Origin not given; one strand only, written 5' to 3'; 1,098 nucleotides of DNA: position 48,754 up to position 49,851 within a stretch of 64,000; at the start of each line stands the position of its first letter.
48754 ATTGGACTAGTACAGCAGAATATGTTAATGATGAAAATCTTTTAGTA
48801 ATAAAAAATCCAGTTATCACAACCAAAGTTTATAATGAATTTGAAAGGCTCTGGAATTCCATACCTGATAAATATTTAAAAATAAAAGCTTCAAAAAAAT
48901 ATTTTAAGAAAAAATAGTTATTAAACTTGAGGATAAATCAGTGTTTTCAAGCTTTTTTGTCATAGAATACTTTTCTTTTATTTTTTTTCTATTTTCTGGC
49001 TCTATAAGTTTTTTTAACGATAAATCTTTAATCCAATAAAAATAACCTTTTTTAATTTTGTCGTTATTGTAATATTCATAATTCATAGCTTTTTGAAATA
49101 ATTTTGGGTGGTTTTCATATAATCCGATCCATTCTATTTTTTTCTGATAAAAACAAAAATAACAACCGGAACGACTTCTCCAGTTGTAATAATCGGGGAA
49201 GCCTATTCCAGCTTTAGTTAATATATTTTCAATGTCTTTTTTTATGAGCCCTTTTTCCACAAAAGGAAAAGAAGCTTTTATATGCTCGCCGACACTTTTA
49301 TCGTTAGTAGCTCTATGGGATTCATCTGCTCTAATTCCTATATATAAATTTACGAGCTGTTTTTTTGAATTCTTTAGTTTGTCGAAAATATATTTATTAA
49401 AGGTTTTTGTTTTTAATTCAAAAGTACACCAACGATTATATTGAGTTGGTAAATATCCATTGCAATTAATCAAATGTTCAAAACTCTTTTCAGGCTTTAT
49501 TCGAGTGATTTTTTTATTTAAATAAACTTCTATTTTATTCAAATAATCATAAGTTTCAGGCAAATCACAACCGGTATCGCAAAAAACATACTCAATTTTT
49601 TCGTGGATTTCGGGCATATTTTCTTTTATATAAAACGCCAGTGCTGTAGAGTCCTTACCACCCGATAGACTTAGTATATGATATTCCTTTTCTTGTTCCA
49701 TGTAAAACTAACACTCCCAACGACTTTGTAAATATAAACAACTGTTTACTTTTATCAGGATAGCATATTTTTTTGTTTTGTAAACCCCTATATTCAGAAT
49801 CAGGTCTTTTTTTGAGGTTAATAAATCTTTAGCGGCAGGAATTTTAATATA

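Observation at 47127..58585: Four tandem copies of a convergent pair: exported SNase-PLD fusion + PAPS-reductase-family PP-loop enzyme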

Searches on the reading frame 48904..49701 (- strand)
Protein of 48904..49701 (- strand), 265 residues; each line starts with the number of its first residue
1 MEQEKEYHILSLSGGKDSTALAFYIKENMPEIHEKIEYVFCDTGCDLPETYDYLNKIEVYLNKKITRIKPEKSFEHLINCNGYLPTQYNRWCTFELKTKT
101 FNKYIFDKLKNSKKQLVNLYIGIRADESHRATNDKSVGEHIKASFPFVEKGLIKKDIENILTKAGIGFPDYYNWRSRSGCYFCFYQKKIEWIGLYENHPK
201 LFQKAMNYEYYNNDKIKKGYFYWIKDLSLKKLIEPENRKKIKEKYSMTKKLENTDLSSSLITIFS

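Call 3: search_protein_families(library=pfam, proteins=[window:48904-49701:-], max_evalue=0.01)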
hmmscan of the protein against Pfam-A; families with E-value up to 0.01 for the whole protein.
window:48904-49701:- (265 aa): 1 family
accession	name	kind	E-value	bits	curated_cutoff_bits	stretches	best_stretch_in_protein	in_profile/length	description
PF01507.26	PAPS_reduct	-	4.9e-11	43.4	22.5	1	9-134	3-119/175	Phosphoadenosine phosphosulfate reductase domain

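Call 4: search_protein_families(library=padloc, proteins=[window:48904-49701:-], max_evalue=0.01)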
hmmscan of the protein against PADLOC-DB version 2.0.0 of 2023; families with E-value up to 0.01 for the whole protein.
window:48904-49701:- (265 aa): 5 families
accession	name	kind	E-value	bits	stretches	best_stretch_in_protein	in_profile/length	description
PDLC02782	SspD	-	3.2e-89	297.3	1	8-253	2-240/277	SspD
PDLC02510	BrxP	-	1.7e-12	44.4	1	9-153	136-279/779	BrxP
PDLC02661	DndC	-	9.5e-09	32.7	1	5-130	22-162/468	DndC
PDLC02662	DndC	-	1e-07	29.3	1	8-130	29-166/481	DndC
PDLC03333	MTase_II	-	0.006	13.2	0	9-129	46-181/544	Type II methyltransferase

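Call 5: search_protein_families(library=ncbifam, proteins=[window:48904-49701:-], max_evalue=0.01)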
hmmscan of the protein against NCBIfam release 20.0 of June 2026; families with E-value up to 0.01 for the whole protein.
window:48904-49701:- (265 aa): 9 families
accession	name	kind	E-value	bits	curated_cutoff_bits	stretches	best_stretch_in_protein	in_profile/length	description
NF006327.0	PRK08557.1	equivalog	3.3e-16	59.1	366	1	3-234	178-405/415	hypothetical protein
NF010367.0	PRK13795.1-2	equivalog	3.9e-13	48.7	456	1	9-208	246-440/584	hypothetical protein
NF006351.0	PRK08576.1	equivalog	7.1e-13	47.9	290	1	7-194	236-412/436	hypothetical protein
NF010368.0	PRK13795.1-3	equivalog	1.2e-10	40.3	588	1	10-247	252-483/635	hypothetical protein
NF010366.0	PRK13795.1-1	equivalog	6.6e-07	27.8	745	1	10-208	271-468/667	hypothetical protein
NF005316.0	PRK06850.1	equivalog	7.6e-07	28.3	536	1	8-130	32-169/505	hypothetical protein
NF010369.0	PRK13795.1-4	equivalog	2.2e-05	22.9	1086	1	10-208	256-453/633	hypothetical protein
TIGR03183.1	DNA_S_dndC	equivalog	2.3e-05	23.5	290.4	1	8-140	16-161/447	DNA phosphorothioation system sulfurtransferase DndC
NF002537.0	PRK02090.1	equivalog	0.0013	18.4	154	1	9-73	44-104/244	phosphoadenylyl-sulfate reductase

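Call 12: find_encoding_contigs(protein=window:48904-49701:-, flank=10000, max_places=6)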
Protein window:48904-49701:- (265 aa): no gene with exactly this product is on record in the collection.

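Call 13: find_homologous_proteins(query=window:48904-49701:-)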
Query window:48904-49701:- (265 aa): 3935 proteins with E <= 0.001 among 4725 candidates; the best 120 are listed.
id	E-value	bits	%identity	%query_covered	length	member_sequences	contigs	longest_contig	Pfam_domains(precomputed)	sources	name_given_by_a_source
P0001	4.9e-177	605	100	100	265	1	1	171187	PF01507.26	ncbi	-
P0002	8.4e-119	414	70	99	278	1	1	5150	PF01507.26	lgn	-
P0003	1.4e-99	351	62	92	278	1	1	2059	PF01507.26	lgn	-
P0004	3.2e-99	350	63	93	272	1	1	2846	PF01507.26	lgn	-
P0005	4.3e-99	350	62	92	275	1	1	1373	PF01507.26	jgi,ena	-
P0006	1.3e-98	348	59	100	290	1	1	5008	PF01507.26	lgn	-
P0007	4.0e-98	346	61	92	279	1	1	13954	PF01507.26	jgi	jgi:3'-phosphoadenosine 5'-phosphosulfate sulfotransferase (PAPS reductase)/FAD synthetase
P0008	4.3e-98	346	59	98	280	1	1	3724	PF01507.26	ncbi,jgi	-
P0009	8.7e-98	345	63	91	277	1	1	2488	PF01507.26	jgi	-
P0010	9.0e-98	345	65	89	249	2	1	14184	PF01507.26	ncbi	-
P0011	4.9e-97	343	60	98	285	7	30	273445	PF01507.26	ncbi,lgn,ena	-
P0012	9.1e-97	342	62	93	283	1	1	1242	PF01507.26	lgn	-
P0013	1.4e-96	341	58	100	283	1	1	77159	PF01507.26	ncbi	-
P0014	5.5e-96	339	59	97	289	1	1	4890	PF01507.26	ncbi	-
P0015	2.1e-95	338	63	91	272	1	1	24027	PF01507.26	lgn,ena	-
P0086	2.5e-87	311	52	100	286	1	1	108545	PF01507.26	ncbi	-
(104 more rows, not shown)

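Call 14: find_encoding_contigs(protein=P0001, flank=10000, max_places=3)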
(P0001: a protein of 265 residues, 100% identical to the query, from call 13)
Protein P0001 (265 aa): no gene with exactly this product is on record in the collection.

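Call 15: find_encoding_contigs(protein=P0011, flank=8000, max_places=4)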
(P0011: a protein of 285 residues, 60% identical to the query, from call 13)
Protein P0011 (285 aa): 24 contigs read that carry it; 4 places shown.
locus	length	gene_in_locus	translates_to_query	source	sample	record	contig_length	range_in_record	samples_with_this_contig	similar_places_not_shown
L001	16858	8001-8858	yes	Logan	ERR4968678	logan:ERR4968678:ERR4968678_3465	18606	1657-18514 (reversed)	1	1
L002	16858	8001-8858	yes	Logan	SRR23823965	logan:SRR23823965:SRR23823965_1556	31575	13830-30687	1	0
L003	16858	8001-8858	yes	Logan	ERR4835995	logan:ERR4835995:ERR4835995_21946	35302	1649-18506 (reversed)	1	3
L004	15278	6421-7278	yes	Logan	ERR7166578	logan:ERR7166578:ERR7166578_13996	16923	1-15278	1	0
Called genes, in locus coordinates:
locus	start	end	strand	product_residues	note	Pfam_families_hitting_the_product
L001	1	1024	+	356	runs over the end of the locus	-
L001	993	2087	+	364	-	PF01041:DegT_DnrJ_EryC1, PF00155:Aminotran_1_2 (weak)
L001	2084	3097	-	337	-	PF00389:2-Hacid_dh, PF02826:2-Hacid_dh_C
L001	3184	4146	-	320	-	-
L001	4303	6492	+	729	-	PF04333:MlaA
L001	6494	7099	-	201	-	-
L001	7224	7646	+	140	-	-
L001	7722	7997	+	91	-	PF01507:PAPS_reduct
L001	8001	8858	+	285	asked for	PF01507:PAPS_reduct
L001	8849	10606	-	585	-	PF00614:PLDc (faint), PF00565:SNase (weak), PF13091:PLDc_2, PF17941:PP_kinase_C_1 (faint), PF07894:SACK1 (weak), PF13091:PLDc_2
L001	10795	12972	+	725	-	PF01966:HD (faint), PF00270:DEAD, PF04851:ResIII, PF00271:Helicase_C (weak), PF22590:Cas3-like_C_2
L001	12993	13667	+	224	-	PF09704:Cas_Cas5d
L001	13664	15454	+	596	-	PF09709:Cas_Csd1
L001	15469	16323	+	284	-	PF05107:Cas_Cas7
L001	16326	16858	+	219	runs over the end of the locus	PF01930:Cas_Cas4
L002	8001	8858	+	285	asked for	PF01507:PAPS_reduct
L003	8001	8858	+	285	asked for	PF01507:PAPS_reduct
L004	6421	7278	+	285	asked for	PF01507:PAPS_reduct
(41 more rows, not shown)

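Call 16: find_encoding_contigs(protein=P0086, flank=10000, max_places=3)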
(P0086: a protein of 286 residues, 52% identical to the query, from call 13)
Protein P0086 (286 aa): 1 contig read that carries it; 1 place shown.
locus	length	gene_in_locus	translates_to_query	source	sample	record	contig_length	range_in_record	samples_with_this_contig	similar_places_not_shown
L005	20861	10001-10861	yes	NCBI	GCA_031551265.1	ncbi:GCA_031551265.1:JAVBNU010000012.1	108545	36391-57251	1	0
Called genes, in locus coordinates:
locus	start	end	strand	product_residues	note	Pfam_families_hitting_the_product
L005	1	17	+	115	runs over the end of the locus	PF05016:ParE_toxin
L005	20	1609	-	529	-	PF06609:TRI12 (weak), PF00083:Sugar_tr, PF07690:MFS_1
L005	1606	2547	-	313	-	PF00364:Biotin_lipoyl (faint), PF25917:BSH_RND, PF25919:BSH_CusB (weak), PF25973:BSH_CzcB, PF25881:HH_YBHG, PF25954:Beta-barrel_RND_2 (weak), PF25963:Beta-barrel_AAEA (weak), PF25990:Beta-barrel_YknX (weak), +2 more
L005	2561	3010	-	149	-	PF22381:Staph_reg_Sar_Rot, PF12802:MarR_2, PF01047:MarR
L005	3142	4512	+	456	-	PF02321:OEP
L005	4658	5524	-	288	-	PF01507:PAPS_reduct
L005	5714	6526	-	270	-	-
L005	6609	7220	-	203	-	PF01476:LysM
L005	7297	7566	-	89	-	PF00312:Ribosomal_S15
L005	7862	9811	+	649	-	PF02446:Glyco_hydro_77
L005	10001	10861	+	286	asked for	PF01507:PAPS_reduct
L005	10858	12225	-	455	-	PF07894:SACK1 (faint), PF13091:PLDc_2, PF00614:PLDc (faint), PF13091:PLDc_2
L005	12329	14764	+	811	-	PF08323:Glyco_transf_5, PF00534:Glycos_transf_1, PF13692:Glyco_trans_1_4 (weak)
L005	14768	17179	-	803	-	PF01368:DHH, PF02272:DHHA1, PF17768:RecJ_OB, PF10141:ssDNA-exonuc_C (weak)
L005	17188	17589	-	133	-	-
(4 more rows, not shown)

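Call 20: search_solved_structures(query=window:48904-49701:-, max_evalue=0.01, show_alignments=2)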
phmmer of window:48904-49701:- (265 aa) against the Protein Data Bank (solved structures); distinct sequences matched with E-value up to 0.01: 0.

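Call 23: find_related_loci(query=A1, collection=genome_contigs, flank=8000)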
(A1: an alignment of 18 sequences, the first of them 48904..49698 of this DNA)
Query A1 (264 aa) in genome_contigs; peptide patterns used: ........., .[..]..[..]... (x = any residue, [..] = any of these).
596 stretches matched a pattern (row limit reached: there are more); 485 encode a relative of the query (tblastn E <= 1e-3); the best 80 are kept; 80 distinct loci.
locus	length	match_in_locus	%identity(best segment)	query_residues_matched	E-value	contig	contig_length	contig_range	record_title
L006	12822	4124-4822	65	4-239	3e-101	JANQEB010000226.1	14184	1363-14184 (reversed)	MAG: Candidatus Gastranaerophilales bacterium isolate PL23a_bin.110 k99_3108926, whole genome shotgun sequence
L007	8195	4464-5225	60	4-253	8e-100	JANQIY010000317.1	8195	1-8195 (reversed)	MAG: Candidatus Gastranaerophilales bacterium isolate PL24a_bin.9 k99_5476336, whole genome shotgun sequence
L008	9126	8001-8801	59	2-264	2e-99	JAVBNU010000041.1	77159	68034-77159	MAG: Candidatus Gastranaerophilaceae bacterium isolate EPI_MAG_00090 c_000006314349, whole genome shotgun sequence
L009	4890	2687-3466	59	4-259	1e-99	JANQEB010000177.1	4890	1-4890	MAG: Candidatus Gastranaerophilales bacterium isolate PL23a_bin.110 k99_3078031, whole genome shotgun sequence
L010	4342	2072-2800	60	2-244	3e-98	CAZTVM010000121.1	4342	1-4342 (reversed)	MAG TPA_asm: uncultured Muribaculaceae bacterium isolate SRP263991_co1_513 genome assembly, contig: NODE_34882_length_43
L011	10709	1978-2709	58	2-245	1e-97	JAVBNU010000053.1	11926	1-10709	MAG: Candidatus Gastranaerophilaceae bacterium isolate EPI_MAG_00090 c_000006568973, whole genome shotgun sequence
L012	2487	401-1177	56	4-263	6e-100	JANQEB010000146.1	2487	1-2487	MAG: Candidatus Gastranaerophilales bacterium isolate PL23a_bin.110 k99_3270889, whole genome shotgun sequence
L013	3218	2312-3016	60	4-244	4e-96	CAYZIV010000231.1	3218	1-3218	MAG TPA_asm: uncultured Gammaproteobacteria bacterium isolate SRP252850_co1_265 genome assembly, contig: NODE_55134_leng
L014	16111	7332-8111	58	3-263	1e-94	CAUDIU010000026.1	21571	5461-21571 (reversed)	MAG TPA_asm: uncultured Clostridium sp. isolate ERR9578185_bin.15_MetaWRAP_v1.3_MAG genome assembly, contig: ERZ18533821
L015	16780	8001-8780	57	3-263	1e-94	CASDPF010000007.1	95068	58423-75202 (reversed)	uncultured bacterium isolate T5_L3_314314_idba_bin.40 genome assembly, contig: T5_L3_314314_idba_bin.40.fa_scaffold_152,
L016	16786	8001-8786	55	4-264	3e-94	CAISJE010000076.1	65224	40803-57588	uncultured bacterium isolate Ja1_bin-3702 genome assembly, contig: bin-3702:076/233, whole genome shotgun sequence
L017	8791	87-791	62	3-241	4e-94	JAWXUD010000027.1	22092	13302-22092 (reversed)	MAG: Candidatus Gastranaerophilales bacterium isolate FM_40_G125_V NODE_674_length_22093_cov_2.182915, whole genome shot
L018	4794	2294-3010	59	3-241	7e-93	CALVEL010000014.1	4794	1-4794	MAG: Candidatus Gastranaerophilales bacterium isolate BRZ_MB__bin16 genome assembly, contig: BRZ_MB__NODE_25821_length_4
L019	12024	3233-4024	54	2-264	6e-93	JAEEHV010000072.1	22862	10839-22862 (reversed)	MAG: Candidatus Gastranaerophilales bacterium isolate Tb.RUG.130 k141_9770732_flag=0_multi=12.2454_len=22862, whole geno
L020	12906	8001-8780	56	3-263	2e-92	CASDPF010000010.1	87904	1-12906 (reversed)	uncultured bacterium isolate T5_L3_314314_idba_bin.40 genome assembly, contig: T5_L3_314314_idba_bin.40.fa_scaffold_221,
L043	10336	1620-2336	59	3-241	1e-88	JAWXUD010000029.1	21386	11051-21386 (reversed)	MAG: Candidatus Gastranaerophilales bacterium isolate FM_40_G125_V NODE_709_length_21387_cov_2.609518, whole genome shot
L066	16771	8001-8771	55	1-255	3e-84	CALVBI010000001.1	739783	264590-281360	MAG: Candidatus Gastranaerophilales bacterium isolate BRZ_DM__bin106 genome assembly, contig: BRZ_DM__NODE_1_length_7397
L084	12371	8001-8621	57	5-208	6e-74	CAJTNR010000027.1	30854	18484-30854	TPA_asm: uncultured Vampirovibrio sp. isolate MGBC104987 genome assembly, contig: MGBC104987.27, whole genome shotgun se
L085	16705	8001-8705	50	2-249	7e-74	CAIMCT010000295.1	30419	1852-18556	MAG: uncultured Desulfobacteraceae bacterium isolate Umea1_bin-2529 genome assembly, contig: bin-2529:295/580, whole gen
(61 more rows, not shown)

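Call 27: search_dna_similar(query=window:48904-49698:-, collection=plasmids, mode=protein, max_rows=25, max_evalue=0.001)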
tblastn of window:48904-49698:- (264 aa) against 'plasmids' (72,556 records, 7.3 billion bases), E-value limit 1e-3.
Records with a match: 253; places in all: 254; records where one place covers at least 80% of the query: 76.
Best place of each record, by identity: <60% 253.
By first word of the organism name: Acinetobacter 132; Rhizobium 8; Paenibacillus 7; Escherichia 7; Clostridium 6; Agrobacterium 4; Vibrio 4; Sphingomonas 4; Burkholderia 4; Streptomyces 4; and 54 more.
By predicted mobility (MOB-suite, as given by PLSDB): conjugative 158; non-mobilizable 79; mobilizable 16.
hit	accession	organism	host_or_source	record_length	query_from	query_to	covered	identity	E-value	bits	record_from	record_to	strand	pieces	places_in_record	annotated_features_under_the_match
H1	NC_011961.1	Thermomicrobium roseum DSM 5159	-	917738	7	263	97%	46.1%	2e-66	230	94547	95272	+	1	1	phosphoadenosine phosphosulfate reductase family protein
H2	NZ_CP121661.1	Sinorhizobium terangae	Desmanthus virgatus,cell culture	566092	3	256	96%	45.0%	8e-59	208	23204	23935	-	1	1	phosphoadenosine phosphosulfate reductase family protein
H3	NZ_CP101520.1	Ensifer adhaerens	cell cuture,rhizosphere soil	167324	3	252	95%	45.5%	5e-59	209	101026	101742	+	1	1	phosphoadenosine phosphosulfate reductase family protein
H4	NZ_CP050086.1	Rhizobium leguminosarum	Trifolium pratense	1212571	7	248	92%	46.9%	6e-61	214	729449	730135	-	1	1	record has no annotation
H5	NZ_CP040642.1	Agrobacterium sp. T29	Single strain culture,soil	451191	3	256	96%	44.6%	2e-58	207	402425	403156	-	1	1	phosphoadenosine phosphosulfate reductase family protein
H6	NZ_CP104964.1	Devosia neptuniae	Vicia costata,cell culture,root nodule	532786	3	241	91%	47.1%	5e-61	214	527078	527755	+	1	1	phosphoadenosine phosphosulfate reductase family protein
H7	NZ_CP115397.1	Hymenobacter yonginensis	whole organism,freshwater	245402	7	264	98%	43.0%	5e-52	188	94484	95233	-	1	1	phosphoadenosine phosphosulfate reductase family protein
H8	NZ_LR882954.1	Planktothrix agardhii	-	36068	2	263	99%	42.1%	6e-56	200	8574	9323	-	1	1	phosphoadenosine phosphosulfate reductase family protein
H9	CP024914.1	Cyanobacterium sp. HL-69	cell culture,enrichment cultures from ...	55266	4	263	98%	41.9%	4e-56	200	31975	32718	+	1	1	Phosphoadenylyl-sulfate reductase [thioredoxin]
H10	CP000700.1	Rhizorhabdus wittichii RW1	-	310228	7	248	92%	44.9%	9e-59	208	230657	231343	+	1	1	phosphoadenosine phosphosulfate reductase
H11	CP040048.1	Acinetobacter baumannii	Homo sapiens,blood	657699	5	249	93%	44.0%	4e-55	197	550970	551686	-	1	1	hypothetical protein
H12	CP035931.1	Acinetobacter baumannii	Homo sapiens,blood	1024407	5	249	93%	44.0%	4e-55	197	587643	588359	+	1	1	hypothetical protein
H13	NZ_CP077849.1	Acinetobacter baumannii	Homo sapiens,Rectal swab_P28_BU14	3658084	5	249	93%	44.0%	4e-55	197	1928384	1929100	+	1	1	none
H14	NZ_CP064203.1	Acinetobacter baumannii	Homo sapiens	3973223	5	249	93%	44.0%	4e-55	197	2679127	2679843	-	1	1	none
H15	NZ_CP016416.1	Vibrio scophthalmi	Paralichthys olivaceus,cell culture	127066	2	248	94%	42.4%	6e-54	194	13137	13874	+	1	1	phosphoadenosine phosphosulfate reductase family protein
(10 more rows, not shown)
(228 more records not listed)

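Call 28: search_dna_similar(query=window:48904-49698:-, collection=phages, mode=protein, max_rows=25, max_evalue=0.001)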
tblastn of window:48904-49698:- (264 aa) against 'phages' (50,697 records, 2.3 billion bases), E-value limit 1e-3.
Records with a match: 184; places in all: 184; records where one place covers at least 80% of the query: 12.
Best place of each record, by identity: <60% 184.
By first word of the organism name: Stx2a-converting 26; Escherichia 25; Vibrio 23; Riemerella 16; Bacteriophage 15; Salmonella 11; Acinetobacter 7; Bacteroides 7; Erwinia 4; Enterobacteria 4; and 29 more.
By host as written in the record: - 51; Vibrio breoganii 17; Escherichia coli 8; Salmonella sp. 7; Riemerella anatipestifer 6; Riemerella sp. 5; Acinetobacter baumannii 4; Escherichia coli K514 (EHEC) 3; and 65 more.
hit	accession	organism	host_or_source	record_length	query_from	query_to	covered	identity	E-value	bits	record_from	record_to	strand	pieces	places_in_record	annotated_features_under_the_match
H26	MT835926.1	Bacteriophage sp.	human fecal samples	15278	7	241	89%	42.1%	1e-20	191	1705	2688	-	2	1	record has no annotation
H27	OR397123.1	Clostridioides phage AR1074-1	Clostridioides difficile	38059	3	207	78%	33.0%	2e-15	82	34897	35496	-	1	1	hypothetical protein (x2)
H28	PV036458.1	Oscillospirales phage IMGVR 15609780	Oscillospirales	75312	7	219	81%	31.0%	3e-20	96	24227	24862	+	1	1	hypothetical protein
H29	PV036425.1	Oscillospiraceae phage NatCom_11393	Oscillospiraceae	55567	2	208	78%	31.8%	6e-21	97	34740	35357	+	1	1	phosphoadenosine phosphosulfate reductase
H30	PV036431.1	Oscillospiraceae phage NatCom_21982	Oscillospiraceae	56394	2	208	78%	31.8%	8e-21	97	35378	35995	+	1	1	phosphoadenosine phosphosulfate reductase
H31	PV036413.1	Acutalibacteraceae phage NatCom_991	Acutalibacteraceae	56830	4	233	87%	27.4%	2e-19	93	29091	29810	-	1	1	hypothetical protein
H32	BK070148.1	Bacteriophage sp.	Helicobacter sp. MIT 11-5569 genome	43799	8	208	76%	29.9%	8e-9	62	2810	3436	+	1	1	hypothetical protein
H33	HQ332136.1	Dunaliella viridis virus SI2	Dunaliella viridis var. palmelloides ...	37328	7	210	77%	29.4%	2e-22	102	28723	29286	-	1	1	phosphoadenosine phosphosulfate reductase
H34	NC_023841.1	Dunaliella viridis virus SI2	Dunaliella viridis var. palmelloides ...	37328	7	210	77%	29.4%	2e-22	102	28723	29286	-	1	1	phosphoadenosine phosphosulfate reductase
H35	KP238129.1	Sulfolobus monocaudavirus SMV2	Sulfolobus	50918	4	218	81%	27.7%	9e-9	62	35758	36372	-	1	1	PUA-PAPS reductase-like fusion protein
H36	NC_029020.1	Sulfolobus monocaudavirus SMV2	Sulfolobus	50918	4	218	81%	27.7%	9e-9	62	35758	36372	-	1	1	phosphoadenosine phosphosulfate reductase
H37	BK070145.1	Bacteriophage sp.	Helicobacter enhydrae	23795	10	208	75%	29.5%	2e-13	76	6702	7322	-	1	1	hypothetical protein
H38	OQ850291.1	Escherichia phage vB_EcoS_ULIM2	Escherichia sp.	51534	7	258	95%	23.1%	1e-5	52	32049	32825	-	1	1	protein NinC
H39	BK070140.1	Bacteriophage sp.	Helicobacter rodentium ATCC 700285 ...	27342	10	208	75%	28.8%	3e-11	69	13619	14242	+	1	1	hypothetical protein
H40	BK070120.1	Bacteriophage sp.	Helicobacter ganmani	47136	10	199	72%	30.0%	7e-13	74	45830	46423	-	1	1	hypothetical protein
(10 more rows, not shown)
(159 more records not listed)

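Call 29: get_annotated_region(hit=H1, flank=7000)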
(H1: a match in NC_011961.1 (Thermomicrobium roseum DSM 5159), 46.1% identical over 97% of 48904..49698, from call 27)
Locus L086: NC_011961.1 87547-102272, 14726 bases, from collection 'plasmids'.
description: Thermomicrobium roseum DSM 5159 plasmid unnamed, complete sequence
organism: Thermomicrobium roseum DSM 5159 (NCBI taxid 309801)
taxonomy: Bacteria; Thermomicrobiota; Thermomicrobia; Thermomicrobiales; Thermomicrobiaceae; Thermomicrobium; Thermomicrobium roseum; Thermomicrobium roseum DSM 5159
host: -; source: -; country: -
typing (MOB-suite, as given by PLSDB): non-mobilizable
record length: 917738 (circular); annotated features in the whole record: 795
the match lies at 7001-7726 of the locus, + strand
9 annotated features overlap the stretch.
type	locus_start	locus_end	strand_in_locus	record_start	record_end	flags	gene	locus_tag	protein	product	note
CDS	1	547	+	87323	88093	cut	-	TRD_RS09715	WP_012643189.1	enoyl-CoA hydratase/isomerase family protein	-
CDS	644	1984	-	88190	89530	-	-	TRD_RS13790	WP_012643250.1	polysaccharide deacetylase family protein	GO:0005975 - carbohydrate metabolic process [Evidence IEA]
CDS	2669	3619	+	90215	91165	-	-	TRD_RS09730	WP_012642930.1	DUF4007 family protein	-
CDS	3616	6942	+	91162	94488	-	-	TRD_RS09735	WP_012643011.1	hypothetical protein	-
CDS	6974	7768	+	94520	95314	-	-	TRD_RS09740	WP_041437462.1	phosphoadenosine phosphosulfate reductase family protein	-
CDS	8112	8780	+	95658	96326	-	-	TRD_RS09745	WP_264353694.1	DUF4007 family protein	-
CDS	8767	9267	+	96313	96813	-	-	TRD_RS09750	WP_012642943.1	hypothetical protein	-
CDS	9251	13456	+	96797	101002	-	-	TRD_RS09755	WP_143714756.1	hypothetical protein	-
CDS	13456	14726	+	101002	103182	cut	-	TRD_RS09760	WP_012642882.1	PglZ domain family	-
